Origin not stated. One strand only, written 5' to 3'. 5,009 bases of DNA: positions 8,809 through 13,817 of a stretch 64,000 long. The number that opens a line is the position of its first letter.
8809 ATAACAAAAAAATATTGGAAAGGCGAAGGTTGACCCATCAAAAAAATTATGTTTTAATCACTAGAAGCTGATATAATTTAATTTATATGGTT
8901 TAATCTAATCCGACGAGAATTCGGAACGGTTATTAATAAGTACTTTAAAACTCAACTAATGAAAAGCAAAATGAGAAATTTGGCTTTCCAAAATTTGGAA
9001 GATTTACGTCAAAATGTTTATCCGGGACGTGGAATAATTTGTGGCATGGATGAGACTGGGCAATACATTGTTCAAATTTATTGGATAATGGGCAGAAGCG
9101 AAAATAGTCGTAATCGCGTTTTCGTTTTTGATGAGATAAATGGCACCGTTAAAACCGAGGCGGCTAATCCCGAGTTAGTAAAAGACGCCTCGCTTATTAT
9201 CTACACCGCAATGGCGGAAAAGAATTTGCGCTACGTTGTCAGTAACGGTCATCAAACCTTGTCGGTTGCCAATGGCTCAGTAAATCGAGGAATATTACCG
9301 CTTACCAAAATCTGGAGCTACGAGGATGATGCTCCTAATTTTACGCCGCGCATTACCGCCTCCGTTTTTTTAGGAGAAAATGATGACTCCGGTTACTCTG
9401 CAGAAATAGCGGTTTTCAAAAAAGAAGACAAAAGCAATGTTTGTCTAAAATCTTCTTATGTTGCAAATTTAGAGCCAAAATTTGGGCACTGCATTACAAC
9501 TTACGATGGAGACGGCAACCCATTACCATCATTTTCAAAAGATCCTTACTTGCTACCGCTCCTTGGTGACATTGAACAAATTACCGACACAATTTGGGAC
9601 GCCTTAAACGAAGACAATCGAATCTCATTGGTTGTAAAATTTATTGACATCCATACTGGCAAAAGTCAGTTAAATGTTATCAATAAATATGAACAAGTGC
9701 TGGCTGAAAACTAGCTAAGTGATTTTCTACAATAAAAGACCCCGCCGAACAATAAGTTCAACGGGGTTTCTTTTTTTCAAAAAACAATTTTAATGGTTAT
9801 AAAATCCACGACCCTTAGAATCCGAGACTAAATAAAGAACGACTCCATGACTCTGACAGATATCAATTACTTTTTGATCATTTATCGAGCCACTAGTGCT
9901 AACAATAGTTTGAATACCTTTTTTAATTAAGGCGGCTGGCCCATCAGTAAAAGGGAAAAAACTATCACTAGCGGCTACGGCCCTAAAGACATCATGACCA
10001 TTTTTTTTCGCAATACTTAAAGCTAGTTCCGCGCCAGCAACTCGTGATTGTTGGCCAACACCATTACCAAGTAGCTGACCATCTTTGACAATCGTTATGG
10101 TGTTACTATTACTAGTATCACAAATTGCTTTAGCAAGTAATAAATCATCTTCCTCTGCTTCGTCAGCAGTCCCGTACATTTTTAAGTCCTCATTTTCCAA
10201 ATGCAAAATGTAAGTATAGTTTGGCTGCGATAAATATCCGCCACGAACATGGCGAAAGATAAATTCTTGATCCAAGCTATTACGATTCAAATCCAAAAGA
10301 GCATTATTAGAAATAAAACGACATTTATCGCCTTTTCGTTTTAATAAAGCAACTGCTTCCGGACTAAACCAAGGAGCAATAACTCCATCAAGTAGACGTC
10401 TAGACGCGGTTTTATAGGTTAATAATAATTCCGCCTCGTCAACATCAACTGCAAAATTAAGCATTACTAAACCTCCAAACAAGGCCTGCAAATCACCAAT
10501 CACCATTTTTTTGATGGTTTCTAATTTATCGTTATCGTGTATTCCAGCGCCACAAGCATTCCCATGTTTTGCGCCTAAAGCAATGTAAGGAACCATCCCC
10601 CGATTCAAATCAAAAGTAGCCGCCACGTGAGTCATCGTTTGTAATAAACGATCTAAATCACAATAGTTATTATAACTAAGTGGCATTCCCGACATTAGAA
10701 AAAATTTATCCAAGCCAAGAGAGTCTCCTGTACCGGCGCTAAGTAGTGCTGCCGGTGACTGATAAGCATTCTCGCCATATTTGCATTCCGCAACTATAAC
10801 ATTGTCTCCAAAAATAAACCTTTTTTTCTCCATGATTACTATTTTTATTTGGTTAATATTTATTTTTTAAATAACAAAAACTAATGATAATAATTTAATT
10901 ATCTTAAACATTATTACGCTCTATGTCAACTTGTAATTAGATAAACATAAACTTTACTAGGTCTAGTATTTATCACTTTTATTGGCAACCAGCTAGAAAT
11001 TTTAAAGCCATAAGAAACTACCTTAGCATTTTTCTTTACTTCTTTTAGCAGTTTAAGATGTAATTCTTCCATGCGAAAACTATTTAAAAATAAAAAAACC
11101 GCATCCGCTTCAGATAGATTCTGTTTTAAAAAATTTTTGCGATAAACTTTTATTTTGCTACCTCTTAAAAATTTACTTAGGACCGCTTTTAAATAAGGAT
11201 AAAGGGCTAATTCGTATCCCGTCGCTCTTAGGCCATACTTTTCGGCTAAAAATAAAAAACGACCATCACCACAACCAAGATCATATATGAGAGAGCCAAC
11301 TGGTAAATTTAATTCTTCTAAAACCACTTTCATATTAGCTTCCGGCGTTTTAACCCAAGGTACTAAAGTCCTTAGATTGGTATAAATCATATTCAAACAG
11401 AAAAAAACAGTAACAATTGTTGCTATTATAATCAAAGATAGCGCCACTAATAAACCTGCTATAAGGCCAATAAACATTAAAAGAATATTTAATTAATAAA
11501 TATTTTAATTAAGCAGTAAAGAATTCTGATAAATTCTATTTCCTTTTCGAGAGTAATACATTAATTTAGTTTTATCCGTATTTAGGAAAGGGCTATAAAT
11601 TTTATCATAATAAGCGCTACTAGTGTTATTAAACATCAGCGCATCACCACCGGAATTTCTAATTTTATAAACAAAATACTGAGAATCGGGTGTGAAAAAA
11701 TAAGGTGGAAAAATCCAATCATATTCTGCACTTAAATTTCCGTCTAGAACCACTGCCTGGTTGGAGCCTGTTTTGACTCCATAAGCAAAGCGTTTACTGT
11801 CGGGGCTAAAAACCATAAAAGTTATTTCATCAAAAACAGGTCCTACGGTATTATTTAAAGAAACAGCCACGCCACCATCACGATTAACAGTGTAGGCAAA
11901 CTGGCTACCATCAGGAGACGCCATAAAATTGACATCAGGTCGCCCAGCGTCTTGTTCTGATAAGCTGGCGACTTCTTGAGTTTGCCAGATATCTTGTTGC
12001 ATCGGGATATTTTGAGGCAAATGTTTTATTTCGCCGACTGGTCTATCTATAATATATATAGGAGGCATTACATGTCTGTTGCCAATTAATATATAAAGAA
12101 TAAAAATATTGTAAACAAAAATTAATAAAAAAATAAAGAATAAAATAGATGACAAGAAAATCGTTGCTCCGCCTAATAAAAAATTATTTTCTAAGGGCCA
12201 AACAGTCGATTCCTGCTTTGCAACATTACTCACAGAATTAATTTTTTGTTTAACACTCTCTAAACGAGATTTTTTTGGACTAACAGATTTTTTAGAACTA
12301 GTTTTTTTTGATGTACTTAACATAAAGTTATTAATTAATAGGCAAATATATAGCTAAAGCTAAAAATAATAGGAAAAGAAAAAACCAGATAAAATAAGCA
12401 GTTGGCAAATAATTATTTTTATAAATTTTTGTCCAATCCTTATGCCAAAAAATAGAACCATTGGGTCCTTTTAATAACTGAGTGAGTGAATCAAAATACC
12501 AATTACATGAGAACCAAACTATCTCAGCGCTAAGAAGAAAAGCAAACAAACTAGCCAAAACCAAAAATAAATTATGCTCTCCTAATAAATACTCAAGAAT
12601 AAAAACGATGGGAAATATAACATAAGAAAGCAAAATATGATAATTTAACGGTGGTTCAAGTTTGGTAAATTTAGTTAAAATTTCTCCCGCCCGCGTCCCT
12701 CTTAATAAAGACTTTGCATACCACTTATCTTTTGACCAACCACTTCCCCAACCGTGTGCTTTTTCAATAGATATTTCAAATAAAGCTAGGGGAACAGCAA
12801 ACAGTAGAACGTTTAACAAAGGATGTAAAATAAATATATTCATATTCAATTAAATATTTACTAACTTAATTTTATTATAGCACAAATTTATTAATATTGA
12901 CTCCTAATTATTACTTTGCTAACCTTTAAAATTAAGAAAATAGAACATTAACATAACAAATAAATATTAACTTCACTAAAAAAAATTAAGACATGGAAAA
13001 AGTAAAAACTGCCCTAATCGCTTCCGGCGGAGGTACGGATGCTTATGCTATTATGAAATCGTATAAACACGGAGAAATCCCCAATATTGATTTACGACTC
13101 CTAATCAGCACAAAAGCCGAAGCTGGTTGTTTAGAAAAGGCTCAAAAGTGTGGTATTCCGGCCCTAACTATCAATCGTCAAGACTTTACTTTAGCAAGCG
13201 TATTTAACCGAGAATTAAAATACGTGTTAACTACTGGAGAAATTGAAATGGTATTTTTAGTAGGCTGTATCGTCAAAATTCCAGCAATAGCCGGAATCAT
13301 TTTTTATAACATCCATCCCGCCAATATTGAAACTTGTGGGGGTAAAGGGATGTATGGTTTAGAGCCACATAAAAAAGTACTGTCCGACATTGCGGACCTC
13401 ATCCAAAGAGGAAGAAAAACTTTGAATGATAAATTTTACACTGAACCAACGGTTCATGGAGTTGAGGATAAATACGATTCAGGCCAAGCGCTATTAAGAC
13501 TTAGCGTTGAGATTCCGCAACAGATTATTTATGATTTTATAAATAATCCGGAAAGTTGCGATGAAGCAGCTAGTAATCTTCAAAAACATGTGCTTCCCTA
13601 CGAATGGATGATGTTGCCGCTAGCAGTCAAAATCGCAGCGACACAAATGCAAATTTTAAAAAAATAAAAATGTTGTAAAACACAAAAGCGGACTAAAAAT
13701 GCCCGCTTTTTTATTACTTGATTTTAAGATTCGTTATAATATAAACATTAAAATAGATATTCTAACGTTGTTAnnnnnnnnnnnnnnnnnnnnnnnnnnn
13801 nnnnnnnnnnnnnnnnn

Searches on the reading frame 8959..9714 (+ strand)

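Call 26: search_protein_families(library=pfam, proteins=[window:8959-9714:+], max_evalue=0.00001)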
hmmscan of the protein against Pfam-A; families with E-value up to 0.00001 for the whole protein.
window:8959-9714:+ (251 aa): 1 family
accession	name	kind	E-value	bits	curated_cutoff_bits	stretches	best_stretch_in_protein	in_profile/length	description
PF07826.16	IMP_cyclohyd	-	2.5e-33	115.7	28.1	1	21-230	1-189/192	IMP cyclohydrolase-like protein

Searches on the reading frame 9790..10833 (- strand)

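Call 37: search_protein_families(library=pfam, proteins=[window:9790-10833:-], max_evalue=0.00001)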
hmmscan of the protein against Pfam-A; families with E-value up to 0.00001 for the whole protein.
window:9790-10833:- (347 aa): 1 family
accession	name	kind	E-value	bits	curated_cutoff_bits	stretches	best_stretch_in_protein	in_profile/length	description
PF01808.24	AICARFT_IMPCHas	-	1.6e-39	136.6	25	1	15-272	77-309/311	AICARFT/IMPCHase bienzyme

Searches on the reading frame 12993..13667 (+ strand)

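Call 37: search_protein_families(library=pfam, proteins=[window:12993-13667:+], max_evalue=0.00001)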
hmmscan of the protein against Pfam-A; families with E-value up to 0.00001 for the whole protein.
window:12993-13667:+ (224 aa): 1 family
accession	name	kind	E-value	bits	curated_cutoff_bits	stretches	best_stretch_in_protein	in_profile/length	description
PF00551.24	Formyl_trans_N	-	9.1e-10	39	26.1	1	5-175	2-157/181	Formyl transferase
